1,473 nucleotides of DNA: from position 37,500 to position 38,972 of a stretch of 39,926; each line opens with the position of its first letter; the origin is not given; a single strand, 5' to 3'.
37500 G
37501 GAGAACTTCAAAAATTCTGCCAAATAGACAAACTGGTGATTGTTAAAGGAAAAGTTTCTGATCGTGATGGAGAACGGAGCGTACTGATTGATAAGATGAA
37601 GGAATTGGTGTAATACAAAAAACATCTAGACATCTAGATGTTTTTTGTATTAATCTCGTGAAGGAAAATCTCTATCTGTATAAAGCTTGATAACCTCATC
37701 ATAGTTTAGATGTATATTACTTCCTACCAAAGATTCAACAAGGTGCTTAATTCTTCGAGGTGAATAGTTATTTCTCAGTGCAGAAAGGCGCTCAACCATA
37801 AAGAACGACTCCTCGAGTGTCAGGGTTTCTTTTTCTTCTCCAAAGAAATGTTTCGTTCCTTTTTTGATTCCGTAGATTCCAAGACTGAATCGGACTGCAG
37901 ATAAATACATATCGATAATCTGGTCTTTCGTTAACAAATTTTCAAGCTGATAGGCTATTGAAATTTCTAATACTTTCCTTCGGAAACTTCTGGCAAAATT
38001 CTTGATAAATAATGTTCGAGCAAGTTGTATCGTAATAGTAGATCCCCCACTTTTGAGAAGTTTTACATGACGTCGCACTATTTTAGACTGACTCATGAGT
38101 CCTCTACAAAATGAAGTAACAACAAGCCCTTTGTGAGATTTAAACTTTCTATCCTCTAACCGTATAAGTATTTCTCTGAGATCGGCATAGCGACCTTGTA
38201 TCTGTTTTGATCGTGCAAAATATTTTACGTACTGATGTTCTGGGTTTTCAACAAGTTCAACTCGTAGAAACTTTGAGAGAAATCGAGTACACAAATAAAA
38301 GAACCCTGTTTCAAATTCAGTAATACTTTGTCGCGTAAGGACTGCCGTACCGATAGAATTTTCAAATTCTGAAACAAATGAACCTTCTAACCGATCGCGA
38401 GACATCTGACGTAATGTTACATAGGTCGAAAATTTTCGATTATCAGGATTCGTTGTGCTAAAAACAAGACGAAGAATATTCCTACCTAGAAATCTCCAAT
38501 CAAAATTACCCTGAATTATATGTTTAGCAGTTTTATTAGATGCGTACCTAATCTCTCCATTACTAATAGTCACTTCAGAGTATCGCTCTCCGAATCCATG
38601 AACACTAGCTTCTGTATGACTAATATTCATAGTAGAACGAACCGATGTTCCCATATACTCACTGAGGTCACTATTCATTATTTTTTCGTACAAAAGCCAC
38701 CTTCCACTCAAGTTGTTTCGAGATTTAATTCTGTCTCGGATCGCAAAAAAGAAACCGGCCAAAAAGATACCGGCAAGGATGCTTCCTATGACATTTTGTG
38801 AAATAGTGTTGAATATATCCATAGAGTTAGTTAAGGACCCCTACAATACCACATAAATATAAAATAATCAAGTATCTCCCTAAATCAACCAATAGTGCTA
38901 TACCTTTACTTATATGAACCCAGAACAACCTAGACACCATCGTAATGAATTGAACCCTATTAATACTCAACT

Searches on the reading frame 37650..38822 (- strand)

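Call 73: search_protein_families(library=pfam, max_evalue=0.001, proteins=[window:37650-38822:-])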
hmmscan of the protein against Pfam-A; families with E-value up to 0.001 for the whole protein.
window:37650-38822:- (390 aa): 1 family
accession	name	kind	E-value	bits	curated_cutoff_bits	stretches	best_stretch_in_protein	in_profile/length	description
PF00912.28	Transgly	-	2.4e-31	109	27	1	214-348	25-153/178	Transglycosylase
